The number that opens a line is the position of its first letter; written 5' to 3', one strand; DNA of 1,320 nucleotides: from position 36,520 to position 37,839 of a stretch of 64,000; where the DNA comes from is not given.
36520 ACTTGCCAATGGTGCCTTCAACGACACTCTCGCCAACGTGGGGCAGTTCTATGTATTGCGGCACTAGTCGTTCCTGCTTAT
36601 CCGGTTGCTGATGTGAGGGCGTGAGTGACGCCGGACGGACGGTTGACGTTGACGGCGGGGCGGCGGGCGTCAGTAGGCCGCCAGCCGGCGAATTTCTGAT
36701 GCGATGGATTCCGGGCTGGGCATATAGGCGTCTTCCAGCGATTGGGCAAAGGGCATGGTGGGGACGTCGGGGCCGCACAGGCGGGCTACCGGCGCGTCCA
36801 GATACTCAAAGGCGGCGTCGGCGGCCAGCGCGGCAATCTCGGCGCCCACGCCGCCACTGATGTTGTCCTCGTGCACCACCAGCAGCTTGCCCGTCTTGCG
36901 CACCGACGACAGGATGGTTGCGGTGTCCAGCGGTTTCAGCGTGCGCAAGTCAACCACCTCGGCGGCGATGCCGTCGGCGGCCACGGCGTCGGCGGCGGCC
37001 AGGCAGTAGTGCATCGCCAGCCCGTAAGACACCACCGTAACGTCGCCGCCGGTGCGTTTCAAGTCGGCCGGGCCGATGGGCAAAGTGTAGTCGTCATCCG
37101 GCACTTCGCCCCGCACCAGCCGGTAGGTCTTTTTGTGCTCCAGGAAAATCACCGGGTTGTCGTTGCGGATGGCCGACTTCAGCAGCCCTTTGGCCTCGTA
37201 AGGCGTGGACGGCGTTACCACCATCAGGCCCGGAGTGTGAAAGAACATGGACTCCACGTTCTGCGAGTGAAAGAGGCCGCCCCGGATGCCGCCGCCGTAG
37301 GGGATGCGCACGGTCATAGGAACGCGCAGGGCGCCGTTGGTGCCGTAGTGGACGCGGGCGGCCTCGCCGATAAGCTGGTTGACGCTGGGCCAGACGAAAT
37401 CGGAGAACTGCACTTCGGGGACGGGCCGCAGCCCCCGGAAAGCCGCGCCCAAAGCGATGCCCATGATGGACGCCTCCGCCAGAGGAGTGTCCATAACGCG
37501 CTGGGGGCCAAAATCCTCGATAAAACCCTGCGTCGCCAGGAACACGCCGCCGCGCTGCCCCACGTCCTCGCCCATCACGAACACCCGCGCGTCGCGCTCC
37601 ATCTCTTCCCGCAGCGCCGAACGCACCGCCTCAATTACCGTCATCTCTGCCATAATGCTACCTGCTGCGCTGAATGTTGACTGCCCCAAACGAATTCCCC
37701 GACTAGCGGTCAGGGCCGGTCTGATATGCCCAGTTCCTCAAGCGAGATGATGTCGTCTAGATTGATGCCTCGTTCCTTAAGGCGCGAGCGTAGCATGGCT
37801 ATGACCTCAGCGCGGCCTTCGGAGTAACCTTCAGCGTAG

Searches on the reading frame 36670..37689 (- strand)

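Call 97: search_protein_families(library=pfam, proteins=[window:36670-37689:-], max_evalue=0.001)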
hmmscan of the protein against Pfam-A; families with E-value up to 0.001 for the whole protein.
window:36670-37689:- (339 aa): 2 families
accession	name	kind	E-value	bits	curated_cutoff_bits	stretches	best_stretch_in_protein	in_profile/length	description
PF02779.29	Transket_pyr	-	5.8e-44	150.2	27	1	15-190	2-173/174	Transketolase, pyrimidine binding domain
PF02780.25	Transketolase_C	-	1.3e-41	141.8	25.9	1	207-329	2-124/124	Transketolase, C-terminal domain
